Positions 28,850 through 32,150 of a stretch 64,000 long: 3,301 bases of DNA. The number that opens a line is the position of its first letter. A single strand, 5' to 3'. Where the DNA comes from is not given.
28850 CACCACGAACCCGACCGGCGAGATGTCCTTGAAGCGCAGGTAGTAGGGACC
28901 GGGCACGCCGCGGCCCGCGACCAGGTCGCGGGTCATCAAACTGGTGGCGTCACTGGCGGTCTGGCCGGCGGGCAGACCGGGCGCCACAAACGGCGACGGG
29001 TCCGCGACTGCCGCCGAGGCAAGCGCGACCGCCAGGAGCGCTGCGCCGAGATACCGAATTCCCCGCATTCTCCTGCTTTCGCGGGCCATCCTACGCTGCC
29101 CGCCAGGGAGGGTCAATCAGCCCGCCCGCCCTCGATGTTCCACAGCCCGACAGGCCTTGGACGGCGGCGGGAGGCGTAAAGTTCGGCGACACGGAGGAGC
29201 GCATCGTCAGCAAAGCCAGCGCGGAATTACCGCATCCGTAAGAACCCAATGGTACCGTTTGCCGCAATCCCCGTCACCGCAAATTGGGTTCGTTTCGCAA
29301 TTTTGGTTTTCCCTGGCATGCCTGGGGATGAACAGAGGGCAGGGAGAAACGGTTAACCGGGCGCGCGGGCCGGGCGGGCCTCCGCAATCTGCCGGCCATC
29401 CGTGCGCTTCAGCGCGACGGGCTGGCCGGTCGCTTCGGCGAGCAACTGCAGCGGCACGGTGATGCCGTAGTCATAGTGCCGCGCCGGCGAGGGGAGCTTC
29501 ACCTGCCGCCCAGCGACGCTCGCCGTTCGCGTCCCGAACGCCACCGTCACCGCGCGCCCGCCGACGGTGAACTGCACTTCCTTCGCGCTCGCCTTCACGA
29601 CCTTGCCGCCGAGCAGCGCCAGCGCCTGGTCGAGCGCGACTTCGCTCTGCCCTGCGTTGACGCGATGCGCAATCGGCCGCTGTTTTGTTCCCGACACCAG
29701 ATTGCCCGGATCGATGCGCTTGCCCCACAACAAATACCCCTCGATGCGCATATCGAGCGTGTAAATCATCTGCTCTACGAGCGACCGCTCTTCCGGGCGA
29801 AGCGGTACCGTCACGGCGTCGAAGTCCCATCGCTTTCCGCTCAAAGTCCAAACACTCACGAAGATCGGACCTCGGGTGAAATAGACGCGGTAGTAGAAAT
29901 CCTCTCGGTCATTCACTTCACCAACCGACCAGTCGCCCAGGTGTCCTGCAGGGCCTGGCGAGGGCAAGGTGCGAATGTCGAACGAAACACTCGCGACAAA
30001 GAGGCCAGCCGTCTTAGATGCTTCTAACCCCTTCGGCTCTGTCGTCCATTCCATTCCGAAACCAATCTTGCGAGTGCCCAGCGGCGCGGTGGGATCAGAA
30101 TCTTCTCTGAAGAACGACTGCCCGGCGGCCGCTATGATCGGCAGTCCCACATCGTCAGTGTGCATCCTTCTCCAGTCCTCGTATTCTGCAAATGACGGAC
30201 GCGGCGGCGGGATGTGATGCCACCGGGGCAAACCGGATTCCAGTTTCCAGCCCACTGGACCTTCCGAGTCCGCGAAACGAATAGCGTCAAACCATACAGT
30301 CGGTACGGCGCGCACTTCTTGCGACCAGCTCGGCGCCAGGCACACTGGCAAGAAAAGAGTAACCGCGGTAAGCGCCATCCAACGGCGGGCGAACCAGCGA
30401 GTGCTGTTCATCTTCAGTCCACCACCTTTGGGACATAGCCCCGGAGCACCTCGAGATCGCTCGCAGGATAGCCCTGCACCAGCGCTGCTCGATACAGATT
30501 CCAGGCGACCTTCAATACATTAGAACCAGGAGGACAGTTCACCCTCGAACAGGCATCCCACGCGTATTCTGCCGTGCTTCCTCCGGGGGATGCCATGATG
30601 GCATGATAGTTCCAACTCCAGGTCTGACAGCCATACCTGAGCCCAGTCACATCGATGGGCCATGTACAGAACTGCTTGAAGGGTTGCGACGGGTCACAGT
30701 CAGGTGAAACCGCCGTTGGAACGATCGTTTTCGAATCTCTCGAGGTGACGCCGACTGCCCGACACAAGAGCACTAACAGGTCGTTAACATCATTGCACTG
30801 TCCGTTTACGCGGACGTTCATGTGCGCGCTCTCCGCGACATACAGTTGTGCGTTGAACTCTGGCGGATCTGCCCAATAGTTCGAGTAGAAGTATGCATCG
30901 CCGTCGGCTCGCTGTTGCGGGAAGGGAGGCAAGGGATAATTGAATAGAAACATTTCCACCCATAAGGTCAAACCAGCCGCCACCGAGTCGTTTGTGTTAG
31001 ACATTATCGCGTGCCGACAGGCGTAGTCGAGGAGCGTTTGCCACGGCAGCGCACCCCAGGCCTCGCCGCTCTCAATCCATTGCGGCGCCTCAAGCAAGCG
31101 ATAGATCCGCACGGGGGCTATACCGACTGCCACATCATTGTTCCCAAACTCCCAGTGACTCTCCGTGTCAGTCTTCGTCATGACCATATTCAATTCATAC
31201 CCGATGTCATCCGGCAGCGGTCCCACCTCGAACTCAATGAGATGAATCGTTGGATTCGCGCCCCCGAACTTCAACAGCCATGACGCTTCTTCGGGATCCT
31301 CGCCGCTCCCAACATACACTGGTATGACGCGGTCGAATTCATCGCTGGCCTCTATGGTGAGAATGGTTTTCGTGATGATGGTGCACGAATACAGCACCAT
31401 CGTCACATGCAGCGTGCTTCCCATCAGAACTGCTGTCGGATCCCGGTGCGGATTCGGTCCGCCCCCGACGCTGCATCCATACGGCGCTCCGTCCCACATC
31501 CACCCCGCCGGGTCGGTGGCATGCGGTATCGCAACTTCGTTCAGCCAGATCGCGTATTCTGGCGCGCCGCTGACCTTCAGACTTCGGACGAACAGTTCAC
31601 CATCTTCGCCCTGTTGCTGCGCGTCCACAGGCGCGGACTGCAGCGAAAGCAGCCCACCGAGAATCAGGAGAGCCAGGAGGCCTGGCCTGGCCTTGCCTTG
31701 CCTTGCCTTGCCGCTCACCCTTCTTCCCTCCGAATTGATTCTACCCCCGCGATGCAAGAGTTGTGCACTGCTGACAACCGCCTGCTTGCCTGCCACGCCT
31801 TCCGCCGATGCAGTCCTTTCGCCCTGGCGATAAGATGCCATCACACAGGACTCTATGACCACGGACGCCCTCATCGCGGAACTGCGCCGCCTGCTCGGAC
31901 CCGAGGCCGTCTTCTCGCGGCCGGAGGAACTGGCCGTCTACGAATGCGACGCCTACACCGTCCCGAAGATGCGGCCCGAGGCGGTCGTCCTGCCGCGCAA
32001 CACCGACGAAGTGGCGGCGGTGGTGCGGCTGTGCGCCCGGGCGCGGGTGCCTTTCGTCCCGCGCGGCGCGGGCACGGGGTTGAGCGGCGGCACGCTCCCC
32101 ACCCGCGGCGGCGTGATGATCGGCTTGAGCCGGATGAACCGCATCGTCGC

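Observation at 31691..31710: (GGCAA)4 pentanucleotide tract immediately after the GTG start codon: candidate slipped-strand phase-variation switch for the secreted transglutaminase-like gene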

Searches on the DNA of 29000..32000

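Call 62: search_rna_families(source=window, start=29000, end=32000, threshold=evalue, max_evalue=1)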
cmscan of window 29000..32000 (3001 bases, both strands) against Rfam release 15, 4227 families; matches with E-value up to 1: 0.
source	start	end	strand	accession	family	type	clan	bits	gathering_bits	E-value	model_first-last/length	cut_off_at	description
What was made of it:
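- There is no Rfam match (call 62).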

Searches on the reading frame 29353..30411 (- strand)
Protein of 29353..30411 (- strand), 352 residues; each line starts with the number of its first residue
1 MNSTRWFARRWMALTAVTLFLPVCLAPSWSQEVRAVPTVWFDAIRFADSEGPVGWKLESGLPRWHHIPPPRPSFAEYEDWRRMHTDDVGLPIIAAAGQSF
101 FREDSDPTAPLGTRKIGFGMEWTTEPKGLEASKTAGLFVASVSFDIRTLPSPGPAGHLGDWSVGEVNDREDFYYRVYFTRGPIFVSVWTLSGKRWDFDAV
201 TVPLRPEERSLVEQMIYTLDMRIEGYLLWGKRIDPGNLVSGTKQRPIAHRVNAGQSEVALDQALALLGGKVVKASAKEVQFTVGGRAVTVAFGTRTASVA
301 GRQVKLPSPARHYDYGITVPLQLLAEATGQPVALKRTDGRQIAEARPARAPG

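Call 8: search_protein_families(library=pfam, proteins=[window:29353-30411:-], max_evalue=0.01)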
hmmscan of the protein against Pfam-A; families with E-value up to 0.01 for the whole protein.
window:29353-30411:- (352 aa): 1 family
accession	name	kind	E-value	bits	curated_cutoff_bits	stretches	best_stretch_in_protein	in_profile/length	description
PF07833.16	Cu_amine_oxidN1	-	1.1e-06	28.9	24.2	1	253-334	17-99/108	Copper amine oxidase N-terminal domain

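Call 11: list_cluster_members(proteins=[P0001, window:29353-30411:-, window:31855-33291:+])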
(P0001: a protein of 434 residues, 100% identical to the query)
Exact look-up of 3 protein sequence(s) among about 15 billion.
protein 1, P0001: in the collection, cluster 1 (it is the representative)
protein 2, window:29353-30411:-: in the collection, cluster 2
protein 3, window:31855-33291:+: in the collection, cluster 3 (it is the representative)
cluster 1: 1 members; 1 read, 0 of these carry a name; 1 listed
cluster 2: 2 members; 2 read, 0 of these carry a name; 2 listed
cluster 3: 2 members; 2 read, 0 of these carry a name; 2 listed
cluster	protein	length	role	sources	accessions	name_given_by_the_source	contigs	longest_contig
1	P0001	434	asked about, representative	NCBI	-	-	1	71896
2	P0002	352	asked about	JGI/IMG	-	-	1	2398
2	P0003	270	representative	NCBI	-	-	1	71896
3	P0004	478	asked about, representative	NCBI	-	-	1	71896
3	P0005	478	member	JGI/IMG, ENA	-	-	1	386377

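Call 12: find_encoding_contigs(protein=window:29353-30411:-, flank=10000)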
Protein window:29353-30411:- (352 aa): 1 contig read that carries it; 1 place shown.
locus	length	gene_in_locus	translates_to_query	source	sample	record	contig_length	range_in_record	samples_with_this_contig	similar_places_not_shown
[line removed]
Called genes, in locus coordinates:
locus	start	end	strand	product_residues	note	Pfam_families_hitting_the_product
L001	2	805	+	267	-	?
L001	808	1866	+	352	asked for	PF07833:Cu_amine_oxidN1 (weak)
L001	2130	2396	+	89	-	?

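Call 44: search_protein_families(library=ncbifam, proteins=[window:29353-30411:-], max_evalue=1)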
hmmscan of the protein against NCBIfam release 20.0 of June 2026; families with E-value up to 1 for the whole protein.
window:29353-30411:- (352 aa): 0 families

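Call 54: find_homologous_proteins(query=window:29353-30411:-)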
Query window:29353-30411:- (352 aa): 2 proteins with E <= 0.001 among 5033 candidates.
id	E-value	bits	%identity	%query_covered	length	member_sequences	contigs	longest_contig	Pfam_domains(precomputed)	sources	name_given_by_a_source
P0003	3.4e-176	604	100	77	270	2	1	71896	PF07833.17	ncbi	-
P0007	3.2e-43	167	39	76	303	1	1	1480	PF07833.17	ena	-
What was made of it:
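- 29353..30411 (-): Downstream 352-aa gene with a signal peptide and a C-terminal Cu_amine_oxidN1 domain. Its ATG lies 2 nt after the upstream TGA, so it is probably translationally coupled. NCBI calls a shorter 270-aa product (P0003; calls 11, 54).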

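Call 55: find_encoding_contigs(protein=P0007, flank=10000)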
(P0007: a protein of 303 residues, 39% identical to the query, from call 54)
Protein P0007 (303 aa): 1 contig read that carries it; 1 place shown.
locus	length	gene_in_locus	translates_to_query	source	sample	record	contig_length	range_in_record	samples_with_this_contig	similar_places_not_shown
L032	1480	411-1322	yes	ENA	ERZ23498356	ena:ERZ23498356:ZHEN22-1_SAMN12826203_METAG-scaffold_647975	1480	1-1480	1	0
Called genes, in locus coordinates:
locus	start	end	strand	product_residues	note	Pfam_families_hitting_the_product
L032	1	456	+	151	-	?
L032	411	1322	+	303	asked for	PF07833:Cu_amine_oxidN1 (weak)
